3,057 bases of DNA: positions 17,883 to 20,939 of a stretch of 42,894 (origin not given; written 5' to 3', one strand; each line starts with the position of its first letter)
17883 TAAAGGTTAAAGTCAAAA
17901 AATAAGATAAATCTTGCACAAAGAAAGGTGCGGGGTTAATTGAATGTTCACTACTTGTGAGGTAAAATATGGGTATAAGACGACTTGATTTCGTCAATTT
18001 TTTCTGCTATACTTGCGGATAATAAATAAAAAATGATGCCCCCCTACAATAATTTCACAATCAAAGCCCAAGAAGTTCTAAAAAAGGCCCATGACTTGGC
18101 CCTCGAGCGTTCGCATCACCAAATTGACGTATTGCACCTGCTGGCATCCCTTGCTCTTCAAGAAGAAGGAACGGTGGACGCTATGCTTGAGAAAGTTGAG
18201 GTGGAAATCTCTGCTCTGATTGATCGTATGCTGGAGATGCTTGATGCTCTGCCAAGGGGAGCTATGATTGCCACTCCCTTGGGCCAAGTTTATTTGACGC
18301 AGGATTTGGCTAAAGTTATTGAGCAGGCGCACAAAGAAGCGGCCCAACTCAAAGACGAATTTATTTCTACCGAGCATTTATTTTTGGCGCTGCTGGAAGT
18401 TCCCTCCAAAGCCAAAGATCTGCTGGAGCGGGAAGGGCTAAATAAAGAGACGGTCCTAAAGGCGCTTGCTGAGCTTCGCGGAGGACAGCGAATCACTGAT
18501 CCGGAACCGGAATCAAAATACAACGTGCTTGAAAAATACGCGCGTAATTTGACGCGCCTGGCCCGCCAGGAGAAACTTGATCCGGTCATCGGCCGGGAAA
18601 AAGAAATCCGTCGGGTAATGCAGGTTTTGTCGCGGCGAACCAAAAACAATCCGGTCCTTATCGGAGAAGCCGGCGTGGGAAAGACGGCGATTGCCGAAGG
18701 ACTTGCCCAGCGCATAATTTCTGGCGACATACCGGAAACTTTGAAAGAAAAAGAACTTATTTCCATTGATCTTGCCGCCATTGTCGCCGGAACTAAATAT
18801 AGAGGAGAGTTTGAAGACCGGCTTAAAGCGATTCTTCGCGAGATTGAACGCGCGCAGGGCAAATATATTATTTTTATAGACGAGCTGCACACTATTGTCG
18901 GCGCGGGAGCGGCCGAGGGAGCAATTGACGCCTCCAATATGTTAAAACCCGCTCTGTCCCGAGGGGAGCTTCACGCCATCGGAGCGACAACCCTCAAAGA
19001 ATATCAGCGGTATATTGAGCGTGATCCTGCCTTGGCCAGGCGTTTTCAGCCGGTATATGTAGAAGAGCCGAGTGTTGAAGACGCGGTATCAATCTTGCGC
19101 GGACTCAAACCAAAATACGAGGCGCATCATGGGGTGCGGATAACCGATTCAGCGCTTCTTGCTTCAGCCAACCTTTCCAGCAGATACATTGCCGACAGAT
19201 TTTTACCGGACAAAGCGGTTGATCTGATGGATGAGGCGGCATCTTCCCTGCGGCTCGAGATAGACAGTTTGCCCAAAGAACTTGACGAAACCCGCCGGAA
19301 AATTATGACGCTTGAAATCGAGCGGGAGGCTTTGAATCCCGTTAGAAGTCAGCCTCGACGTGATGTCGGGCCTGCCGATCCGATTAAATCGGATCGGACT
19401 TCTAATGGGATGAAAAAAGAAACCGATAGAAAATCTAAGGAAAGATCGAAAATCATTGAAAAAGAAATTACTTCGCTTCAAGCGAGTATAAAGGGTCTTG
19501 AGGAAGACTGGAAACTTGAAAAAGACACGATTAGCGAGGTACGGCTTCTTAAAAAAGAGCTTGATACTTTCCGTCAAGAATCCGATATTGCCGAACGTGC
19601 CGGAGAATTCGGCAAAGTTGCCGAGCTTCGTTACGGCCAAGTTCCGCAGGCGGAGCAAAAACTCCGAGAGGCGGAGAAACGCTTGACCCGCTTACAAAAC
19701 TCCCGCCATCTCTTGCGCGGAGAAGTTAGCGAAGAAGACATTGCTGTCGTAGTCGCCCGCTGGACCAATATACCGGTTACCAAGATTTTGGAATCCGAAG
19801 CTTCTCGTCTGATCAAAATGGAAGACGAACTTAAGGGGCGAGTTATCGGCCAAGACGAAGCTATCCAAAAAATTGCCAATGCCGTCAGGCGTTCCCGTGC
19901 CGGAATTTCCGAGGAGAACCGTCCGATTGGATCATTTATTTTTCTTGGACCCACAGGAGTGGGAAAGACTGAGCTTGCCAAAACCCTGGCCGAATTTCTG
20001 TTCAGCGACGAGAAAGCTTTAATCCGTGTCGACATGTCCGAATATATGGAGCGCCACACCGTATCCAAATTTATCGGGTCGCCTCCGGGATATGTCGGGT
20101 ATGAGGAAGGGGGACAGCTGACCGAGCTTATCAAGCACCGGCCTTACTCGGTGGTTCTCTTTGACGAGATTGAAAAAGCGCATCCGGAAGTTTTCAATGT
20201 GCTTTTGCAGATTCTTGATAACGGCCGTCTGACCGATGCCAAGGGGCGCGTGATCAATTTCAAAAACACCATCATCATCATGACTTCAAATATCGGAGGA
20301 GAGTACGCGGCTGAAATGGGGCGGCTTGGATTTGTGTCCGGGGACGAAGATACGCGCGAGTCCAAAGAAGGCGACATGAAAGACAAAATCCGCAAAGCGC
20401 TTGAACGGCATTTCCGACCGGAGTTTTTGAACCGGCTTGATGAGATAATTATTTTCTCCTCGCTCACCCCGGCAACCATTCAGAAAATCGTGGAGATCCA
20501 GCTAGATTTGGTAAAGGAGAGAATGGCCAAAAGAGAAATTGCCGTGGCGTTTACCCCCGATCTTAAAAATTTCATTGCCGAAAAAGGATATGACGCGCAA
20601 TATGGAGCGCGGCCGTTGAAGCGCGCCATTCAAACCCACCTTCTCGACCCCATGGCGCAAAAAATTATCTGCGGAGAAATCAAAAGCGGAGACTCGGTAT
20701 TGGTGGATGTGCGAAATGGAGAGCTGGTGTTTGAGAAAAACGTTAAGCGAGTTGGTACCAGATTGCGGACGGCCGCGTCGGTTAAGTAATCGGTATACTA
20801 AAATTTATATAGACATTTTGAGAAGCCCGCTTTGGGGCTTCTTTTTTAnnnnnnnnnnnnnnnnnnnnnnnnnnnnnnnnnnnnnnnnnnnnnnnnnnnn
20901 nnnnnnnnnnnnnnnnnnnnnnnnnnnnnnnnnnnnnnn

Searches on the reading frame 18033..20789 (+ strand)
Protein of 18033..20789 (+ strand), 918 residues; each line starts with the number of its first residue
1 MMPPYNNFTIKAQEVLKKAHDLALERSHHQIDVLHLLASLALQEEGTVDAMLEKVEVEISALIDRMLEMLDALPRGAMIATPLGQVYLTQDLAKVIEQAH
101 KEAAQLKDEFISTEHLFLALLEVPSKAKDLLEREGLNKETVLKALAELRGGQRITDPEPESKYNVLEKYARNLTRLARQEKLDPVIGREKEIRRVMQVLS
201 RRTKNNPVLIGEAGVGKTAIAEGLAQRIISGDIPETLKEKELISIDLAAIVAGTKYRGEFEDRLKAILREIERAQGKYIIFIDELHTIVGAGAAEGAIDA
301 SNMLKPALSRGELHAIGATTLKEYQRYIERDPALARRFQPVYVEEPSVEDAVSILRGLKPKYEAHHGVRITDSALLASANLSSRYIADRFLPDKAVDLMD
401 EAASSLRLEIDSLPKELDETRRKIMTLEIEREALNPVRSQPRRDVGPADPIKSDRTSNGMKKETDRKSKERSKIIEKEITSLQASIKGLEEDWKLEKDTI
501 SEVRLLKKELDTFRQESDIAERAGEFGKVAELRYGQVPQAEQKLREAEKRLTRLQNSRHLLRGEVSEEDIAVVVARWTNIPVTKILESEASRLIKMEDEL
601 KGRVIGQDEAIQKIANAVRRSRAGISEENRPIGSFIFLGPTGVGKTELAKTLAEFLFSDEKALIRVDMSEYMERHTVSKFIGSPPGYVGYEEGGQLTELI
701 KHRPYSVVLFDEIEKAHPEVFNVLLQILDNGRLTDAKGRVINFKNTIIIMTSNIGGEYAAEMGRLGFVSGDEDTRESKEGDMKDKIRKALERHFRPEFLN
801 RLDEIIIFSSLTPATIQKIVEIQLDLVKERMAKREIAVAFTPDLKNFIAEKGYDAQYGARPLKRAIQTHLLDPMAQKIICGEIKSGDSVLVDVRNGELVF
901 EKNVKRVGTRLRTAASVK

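Call 8: search_protein_families(library=pfam, proteins=[window:18033-20789:+])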
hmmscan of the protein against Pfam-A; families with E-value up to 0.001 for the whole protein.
window:18033-20789:+ (918 aa): 24 families
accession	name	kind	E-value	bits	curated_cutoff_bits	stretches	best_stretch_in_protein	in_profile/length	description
PF07724.20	AAA_2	-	3.9e-72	242.1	27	1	630-805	1-166/166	AAA domain (Cdc48 subfamily)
PF17871.7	AAA_lid_9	-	1.2e-31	109.1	22.8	1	347-435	1-89/104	AAA lid domain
PF10431.15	ClpB_D2-small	-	5.9e-26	90.8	21.9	1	811-891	1-81/81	C-terminal, D2-small domain, of ClpB protein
PF00004.35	AAA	-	1.7e-23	84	21.2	2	208-338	2-123/131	ATPase family associated with various cellular activities (AAA)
PF02861.25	Clp_N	-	3.9e-18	65.8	20.7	2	99-150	1-53/53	Clp amino terminal domain, pathogenicity island component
PF07728.20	AAA_5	-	7.6e-18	65.3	22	1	635-755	2-124/139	AAA domain (dynein-related subfamily)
PF13191.12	AAA_16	-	3e-13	51.1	32.6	1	185-236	2-63/167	AAA ATPase domain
PF13401.12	AAA_22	-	1.3e-11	45.3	27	1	634-730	7-110/130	AAA domain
PF00158.32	Sigma54_activat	-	1.1e-09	38.6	20.2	1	633-737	23-126/168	Sigma-54 interaction domain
PF13173.12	AAA_14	-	4.1e-08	33.7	27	0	636-732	6-89/129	AAA domain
PF01637.24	ATPase_2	-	1.1e-07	32.3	33.2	0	188-292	4-126/225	ATPase domain predominantly from Archaea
PF20720.3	nSTAND3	-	7.5e-07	29.4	27.2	0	191-230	6-43/155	Novel STAND NTPase 3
PF05621.17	TniB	-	1.2e-06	28.5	22.4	1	196-344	27-185/189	Bacterial TniB protein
PF01695.23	IstB_IS21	-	1.3e-05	25.2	24.1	0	191-229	79-117/238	IstB-like ATP binding protein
PF12775.13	AAA_7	-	1.8e-05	24.8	25.8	0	635-683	36-84/181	P-loop containing dynein motor region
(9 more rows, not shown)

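Call 12: search_solved_structures(query=window:18033-20789:+, show_alignments=1, max_evalue=1e-100)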
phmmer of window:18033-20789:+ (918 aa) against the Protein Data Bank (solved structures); distinct sequences matched with E-value up to 1e-100: 43.
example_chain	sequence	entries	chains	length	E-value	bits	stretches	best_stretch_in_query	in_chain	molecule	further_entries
1qvr_A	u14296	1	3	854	1.3e-275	920.3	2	460-901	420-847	ClpB protein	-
6dju_A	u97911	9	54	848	1.7e-264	883.5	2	7-435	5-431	Chaperone protein ClpB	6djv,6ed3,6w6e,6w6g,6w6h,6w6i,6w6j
4d2q_A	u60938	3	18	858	3.5e-263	879.2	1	8-899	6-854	CLPB | CHAPERONE PROTEIN CLPB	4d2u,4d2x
6oax_C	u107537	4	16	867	6e-263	878.4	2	8-434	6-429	Hyperactive disaggregase ClpB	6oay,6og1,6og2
6og3_E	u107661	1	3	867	3.3e-262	876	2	8-434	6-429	Hyperactive disaggregase ClpB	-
6rn2_A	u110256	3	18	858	1.1e-261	874.3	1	8-899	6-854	Chaperone protein ClpB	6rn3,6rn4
5ofo_C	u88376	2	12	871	1.9e-261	873.4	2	8-434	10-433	Chaperone protein ClpB,ATP-dependent Clp protease ATP-binding subunit ClpA,Chaperone prote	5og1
6qs4_A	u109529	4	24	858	7.1e-261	871.6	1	8-899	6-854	Chaperone protein ClpB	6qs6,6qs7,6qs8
4ciu_A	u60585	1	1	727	4.3e-244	816.1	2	461-899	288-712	CHAPERONE PROTEIN CLPB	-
6d00_1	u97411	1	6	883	2e-239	800.6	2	7-435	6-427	Calcarisporiella thermophila Hsp104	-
3j3s_A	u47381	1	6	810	1.1e-238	798.2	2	503-904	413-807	Negative regulator of genetic competence ClpC/MecB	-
3j3t_A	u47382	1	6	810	1.2e-238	798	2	503-904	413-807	Negative regulator of genetic competence ClpC/MecB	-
7abr_A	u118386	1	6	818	6.3e-238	795.6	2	503-905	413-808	Negative regulator of genetic competence ClpC/MecB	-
3j3r_A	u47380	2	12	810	6.7e-238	795.6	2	503-904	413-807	Negative regulator of genetic competence ClpC/MecB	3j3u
6azy_A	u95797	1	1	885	7.3e-238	795.4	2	7-435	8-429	Heat shock protein Hsp104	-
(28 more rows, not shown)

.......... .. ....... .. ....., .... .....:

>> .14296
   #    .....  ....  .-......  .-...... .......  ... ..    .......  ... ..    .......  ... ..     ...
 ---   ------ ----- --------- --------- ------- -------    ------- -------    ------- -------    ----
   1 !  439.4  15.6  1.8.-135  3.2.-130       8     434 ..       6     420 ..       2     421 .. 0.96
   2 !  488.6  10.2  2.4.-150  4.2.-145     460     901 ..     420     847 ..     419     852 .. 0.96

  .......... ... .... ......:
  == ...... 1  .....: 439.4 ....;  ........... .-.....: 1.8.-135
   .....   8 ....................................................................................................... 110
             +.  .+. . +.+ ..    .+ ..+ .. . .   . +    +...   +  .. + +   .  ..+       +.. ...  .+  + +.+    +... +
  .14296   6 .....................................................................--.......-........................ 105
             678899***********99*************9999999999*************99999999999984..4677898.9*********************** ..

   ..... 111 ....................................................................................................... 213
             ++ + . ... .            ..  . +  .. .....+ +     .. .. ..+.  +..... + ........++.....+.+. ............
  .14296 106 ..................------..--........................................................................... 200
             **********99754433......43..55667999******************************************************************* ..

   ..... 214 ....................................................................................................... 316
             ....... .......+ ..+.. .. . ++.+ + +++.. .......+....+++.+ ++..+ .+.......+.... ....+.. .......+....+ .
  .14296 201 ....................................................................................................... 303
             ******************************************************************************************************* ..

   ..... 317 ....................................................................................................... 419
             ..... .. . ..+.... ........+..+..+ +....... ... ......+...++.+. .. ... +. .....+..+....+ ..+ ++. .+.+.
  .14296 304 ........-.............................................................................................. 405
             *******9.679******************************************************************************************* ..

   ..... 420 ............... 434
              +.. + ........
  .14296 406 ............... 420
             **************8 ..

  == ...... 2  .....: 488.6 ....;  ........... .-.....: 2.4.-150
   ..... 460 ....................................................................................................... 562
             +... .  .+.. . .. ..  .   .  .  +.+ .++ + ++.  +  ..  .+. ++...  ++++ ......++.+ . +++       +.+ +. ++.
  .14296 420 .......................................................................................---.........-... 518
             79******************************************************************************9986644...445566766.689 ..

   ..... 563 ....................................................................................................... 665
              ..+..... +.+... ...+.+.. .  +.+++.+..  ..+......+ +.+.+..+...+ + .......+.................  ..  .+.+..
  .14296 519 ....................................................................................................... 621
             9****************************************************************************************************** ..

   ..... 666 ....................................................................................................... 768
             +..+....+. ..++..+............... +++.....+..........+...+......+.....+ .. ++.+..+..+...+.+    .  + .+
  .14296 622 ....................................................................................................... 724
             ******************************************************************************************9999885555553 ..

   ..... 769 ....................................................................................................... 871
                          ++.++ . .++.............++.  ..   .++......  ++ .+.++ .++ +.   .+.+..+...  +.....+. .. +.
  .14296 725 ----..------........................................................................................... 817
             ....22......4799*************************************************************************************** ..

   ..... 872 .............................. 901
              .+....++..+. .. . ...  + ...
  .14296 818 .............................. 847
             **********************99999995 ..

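Call 15: find_related_loci(query=window:18033-20789:+, collection=genome_contigs, flank=10000)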
Query window:18033-20789:+ (918 aa) in genome_contigs; peptide patterns used: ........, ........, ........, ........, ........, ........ (x = any residue, [..] = any of these).
600 stretches matched a pattern (row limit reached: there are more); 599 encode a relative of the query (tblastn E <= 1e-3); the best 80 are kept; 80 distinct loci.
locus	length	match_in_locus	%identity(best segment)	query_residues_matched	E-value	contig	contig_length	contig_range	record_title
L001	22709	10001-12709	66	1-917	0e+0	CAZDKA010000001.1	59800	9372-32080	MAG TPA_asm: uncultured Candidatus Saccharibacteria bacterium isolate SRP269290_co3_436 genome assembly, contig: NODE_38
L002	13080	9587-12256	64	2-915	0e+0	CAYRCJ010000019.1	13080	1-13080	MAG TPA_asm: uncultured Candidatus Saccharibacteria bacterium isolate SRP193066_co2_427 genome assembly, contig: NODE_24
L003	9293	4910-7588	57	1-918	0e+0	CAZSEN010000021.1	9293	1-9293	MAG TPA_asm: uncultured Candidatus Saccharibacteria bacterium isolate SRP269290_co3_995 genome assembly, contig: NODE_97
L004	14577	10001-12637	57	2-898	0e+0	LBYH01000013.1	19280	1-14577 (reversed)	MAG: Parcubacteria group bacterium GW2011_GWA2_40_143 UT83_C0013, whole genome shotgun sequence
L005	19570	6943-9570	57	1-901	0e+0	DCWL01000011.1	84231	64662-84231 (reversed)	MAG TPA_asm: Patescibacteria group bacterium UBA2163 UBA2163_contig_3543, whole genome shotgun sequence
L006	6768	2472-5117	59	2-912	0e+0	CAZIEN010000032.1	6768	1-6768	MAG TPA_asm: uncultured Candidatus Saccharibacteria bacterium isolate SRP286056_co2_568 genome assembly, contig: NODE_19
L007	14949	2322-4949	57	2-900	0e+0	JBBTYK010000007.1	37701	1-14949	MAG: Patescibacteria group bacterium isolate H43-bin002 H43_bin002_000000000007, whole genome shotgun sequence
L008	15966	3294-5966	55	1-915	0e+0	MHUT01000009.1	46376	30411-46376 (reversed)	MAG: Candidatus Yonathbacteria bacterium RIFCSPHIGHO2_02_FULL_44_14 rifcsphigho2_02_scaffold_2051, whole genome shotgun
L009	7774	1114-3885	55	2-901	0e+0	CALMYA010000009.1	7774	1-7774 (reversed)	MAG TPA_asm: uncultured bacterium isolate SRR6158316_bin.29_CONCOCT_v1.1_MAG genome assembly, contig: ERZ1749643.1335, w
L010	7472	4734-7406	55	2-914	0e+0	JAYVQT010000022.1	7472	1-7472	MAG: Candidatus Paceibacterota bacterium isolate GL72_UP_metabat_91 GL72_UP_metabat_91_21, whole genome shotgun sequence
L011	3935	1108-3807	56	2-916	0e+0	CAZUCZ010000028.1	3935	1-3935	MAG TPA_asm: uncultured Candidatus Saccharibacteria bacterium isolate SRP257259_co1_159 genome assembly, contig: NODE_43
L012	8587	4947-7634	56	2-917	0e+0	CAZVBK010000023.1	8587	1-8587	MAG TPA_asm: uncultured Candidatus Saccharibacteria bacterium isolate SRP286056_co1_117 genome assembly, contig: NODE_10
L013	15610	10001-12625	56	1-901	0e+0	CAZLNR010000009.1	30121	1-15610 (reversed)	MAG TPA_asm: uncultured Gammaproteobacteria bacterium isolate SRP286056_co2_342 genome assembly, contig: NODE_2116_lengt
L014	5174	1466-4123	54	1-912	0e+0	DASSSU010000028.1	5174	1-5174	MAG TPA_asm: Candidatus Paceibacterota bacterium isolate SMAG_U523 k141_1436265, whole genome shotgun sequence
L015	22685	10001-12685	55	1-917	0e+0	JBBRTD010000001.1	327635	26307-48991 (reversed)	MAG: Candidatus Paceibacteria bacterium isolate La2_metabat2.186 La2_metabat2.186_K_2668458L327635_cov_18.3548, whole ge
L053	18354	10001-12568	58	5-890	0e+0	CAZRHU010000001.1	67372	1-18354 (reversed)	MAG TPA_asm: uncultured Candidatus Saccharibacteria bacterium isolate binchicken_co17_436 genome assembly, contig: NODE_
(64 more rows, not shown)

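Call 18: find_encoding_contigs(protein=window:18033-20789:+, flank=10000, max_places=10)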
Protein window:18033-20789:+ (918 aa): no gene with exactly this product is on record in the collection.

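Call 20: find_homologous_proteins(query=window:18033-20789:+, max_evalue=1e-100)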
Query window:18033-20789:+ (918 aa): 8000 proteins with E <= 1e-100 among 8000 candidates; the best 120 are listed.
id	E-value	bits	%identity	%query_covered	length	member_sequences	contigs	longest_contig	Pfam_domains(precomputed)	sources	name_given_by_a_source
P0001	0.0e+0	1974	100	100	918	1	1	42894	PF13173.13,PF02861.26,PF00004.36,PF13401.13,PF23569.2,PF17871.8,PF01637.25,PF07728.21,PF13191.13,PF00158.33,PF07724.21,PF12775.14,PF05621.18,PF10431.16,PF20720.4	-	-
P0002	0.0e+0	1740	89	100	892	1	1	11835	PF13173.13,PF02861.26,PF00004.36,PF13401.13,PF23569.2,PF17871.8,PF01637.25,PF07728.21,PF13191.13,PF00158.33,PF07724.21,PF12775.14,PF05621.18,PF10431.16,PF20720.4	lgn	-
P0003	0.0e+0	1691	85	100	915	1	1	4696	PF13173.13,PF02861.26,PF00004.36,PF13401.13,PF23569.2,PF17871.8,PF01637.25,PF07728.21,PF13191.13,PF00158.33,PF07724.21,PF05621.18,PF10431.16,PF20720.4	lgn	-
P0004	0.0e+0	1677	86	99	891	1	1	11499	PF13173.13,PF02861.26,PF00004.36,PF13401.13,PF23569.2,PF17871.8,PF01637.25,PF07728.21,PF13191.13,PF00158.33,PF07724.21,PF05621.18,PF10431.16,PF20720.4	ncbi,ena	-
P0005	0.0e+0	1620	80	100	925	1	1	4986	PF13173.13,PF02861.26,PF00004.36,PF13401.13,PF23569.2,PF17871.8,PF01637.25,PF07728.21,PF13191.13,PF00158.33,PF07724.21,PF05621.18,PF10431.16,PF20720.4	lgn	-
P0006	0.0e+0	1606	81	100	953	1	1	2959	PF13173.13,PF02861.26,PF00004.36,PF13401.13,PF23569.2,PF17871.8,PF01637.25,PF07728.21,PF13191.13,PF00158.33,PF07724.21,PF12775.14,PF05621.18,PF10431.16,PF20720.4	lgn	-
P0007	0.0e+0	1605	82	100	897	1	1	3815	PF13173.13,PF02861.26,PF00004.36,PF13401.13,PF23569.2,PF17871.8,PF01637.25,PF07728.21,PF13191.13,PF00158.33,PF07724.21,PF12775.14,PF05621.18,PF10431.16,PF20720.4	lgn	-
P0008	0.0e+0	1602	80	100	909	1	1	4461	PF13173.13,PF02861.26,PF00004.36,PF13401.13,PF23569.2,PF17871.8,PF01637.25,PF07728.21,PF13191.13,PF01695.24,PF00158.33,PF07724.21,PF12775.14,PF05621.18,PF10431.16,PF20720.4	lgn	-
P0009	0.0e+0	1596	79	100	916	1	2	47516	PF13173.13,PF02861.26,PF00004.36,PF13401.13,PF23569.2,PF17871.8,PF01637.25,PF07728.21,PF13191.13,PF00158.33,PF07724.21,PF12775.14,PF05621.18,PF10431.16,PF20720.4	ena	-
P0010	0.0e+0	1596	81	99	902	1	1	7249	PF13173.13,PF02861.26,PF00004.36,PF13401.13,PF23569.2,PF17871.8,PF01637.25,PF07728.21,PF13191.13,PF00158.33,PF07724.21,PF12775.14,PF05621.18,PF10431.16,PF20720.4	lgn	-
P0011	0.0e+0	1595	81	99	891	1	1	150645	PF13173.13,PF02861.26,PF00004.36,PF13401.13,PF23569.2,PF17871.8,PF01637.25,PF07728.21,PF13191.13,PF00158.33,PF07724.21,PF12775.14,PF05621.18,PF10431.16,PF20720.4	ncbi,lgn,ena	-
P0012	0.0e+0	1591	80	100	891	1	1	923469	PF13173.13,PF02861.26,PF00004.36,PF13401.13,PF23569.2,PF17871.8,PF13238.13,PF01637.25,PF07728.21,PF13191.13,PF01695.24,PF00158.33,PF07724.21,PF12775.14,PF05621.18,PF10431.16,PF20720.4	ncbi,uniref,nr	ncbi:MAG: ATP-dependent chaperone ClpB [Candidatus Sungiibacteriota bacterium]|uniref:Chaperone prot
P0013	0.0e+0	1589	81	99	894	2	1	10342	PF13173.13,PF02861.26,PF00004.36,PF13401.13,PF23569.2,PF17871.8,PF01637.25,PF07728.21,PF13191.13,PF00158.33,PF07724.21,PF12775.14,PF05621.18,PF10431.16,PF20720.4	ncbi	-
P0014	0.0e+0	1588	75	99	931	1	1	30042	PF13173.13,PF02861.26,PF00004.36,PF13401.13,PF23569.2,PF17871.8,PF01637.25,PF07728.21,PF13191.13,PF00158.33,PF07724.21,PF12775.14,PF05621.18,PF10431.16,PF20720.4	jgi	-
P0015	0.0e+0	1583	81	100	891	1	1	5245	PF02861.26,PF00004.36,PF13401.13,PF23569.2,PF17871.8,PF07728.21,PF13191.13,PF00158.33,PF07724.21,PF12775.14,PF05621.18,PF10431.16,PF20720.4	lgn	-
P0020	0.0e+0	1570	79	100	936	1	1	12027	PF13173.13,PF02861.26,PF00004.36,PF13401.13,PF23569.2,PF17871.8,PF01637.25,PF07728.21,PF13191.13,PF01695.24,PF00158.33,PF07724.21,PF05621.18,PF10431.16,PF20720.4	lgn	-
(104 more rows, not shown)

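Call 25: find_encoding_contigs(protein=P0002, flank=10000, max_places=3)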
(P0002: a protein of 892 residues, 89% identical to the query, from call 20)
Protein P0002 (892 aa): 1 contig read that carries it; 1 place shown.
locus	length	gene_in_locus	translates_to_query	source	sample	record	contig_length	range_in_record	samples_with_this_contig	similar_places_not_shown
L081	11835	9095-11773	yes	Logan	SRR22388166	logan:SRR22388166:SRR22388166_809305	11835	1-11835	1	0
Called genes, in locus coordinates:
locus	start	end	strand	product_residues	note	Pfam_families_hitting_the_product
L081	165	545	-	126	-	-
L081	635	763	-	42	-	-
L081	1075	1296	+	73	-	-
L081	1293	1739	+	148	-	-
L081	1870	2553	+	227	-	-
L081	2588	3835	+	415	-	PF00155:Aminotran_1_2 (weak), PF00266:Aminotran_5, PF06838:Met_gamma_lyase (weak), PF01041:DegT_DnrJ_EryC1 (weak)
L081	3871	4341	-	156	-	-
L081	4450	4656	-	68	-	-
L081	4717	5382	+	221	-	PF01592:NifU_N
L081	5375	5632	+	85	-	PF06902:Fer4_19 (weak), PF13459:Fer4_15, PF13370:Fer4_13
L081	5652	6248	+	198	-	PF02777:Sod_Fe_C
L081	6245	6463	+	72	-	PF01106:NifU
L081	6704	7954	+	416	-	PF00089:Trypsin, PF10459:Peptidase_S46 (faint), PF13365:Trypsin_2, PF00595:PDZ (faint), PF13180:PDZ_2, PF17820:PDZ_6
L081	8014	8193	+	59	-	-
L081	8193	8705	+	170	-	PF13392:HNH_3 (weak)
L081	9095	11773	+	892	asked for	PF02861:Clp_N, PF23569:NBD_SMAX1, PF00004:AAA, PF17871:AAA_lid_9, PF00004:AAA, PF07724:AAA_2, PF07728:AAA_5, PF10431:ClpB_D2-small, +8 more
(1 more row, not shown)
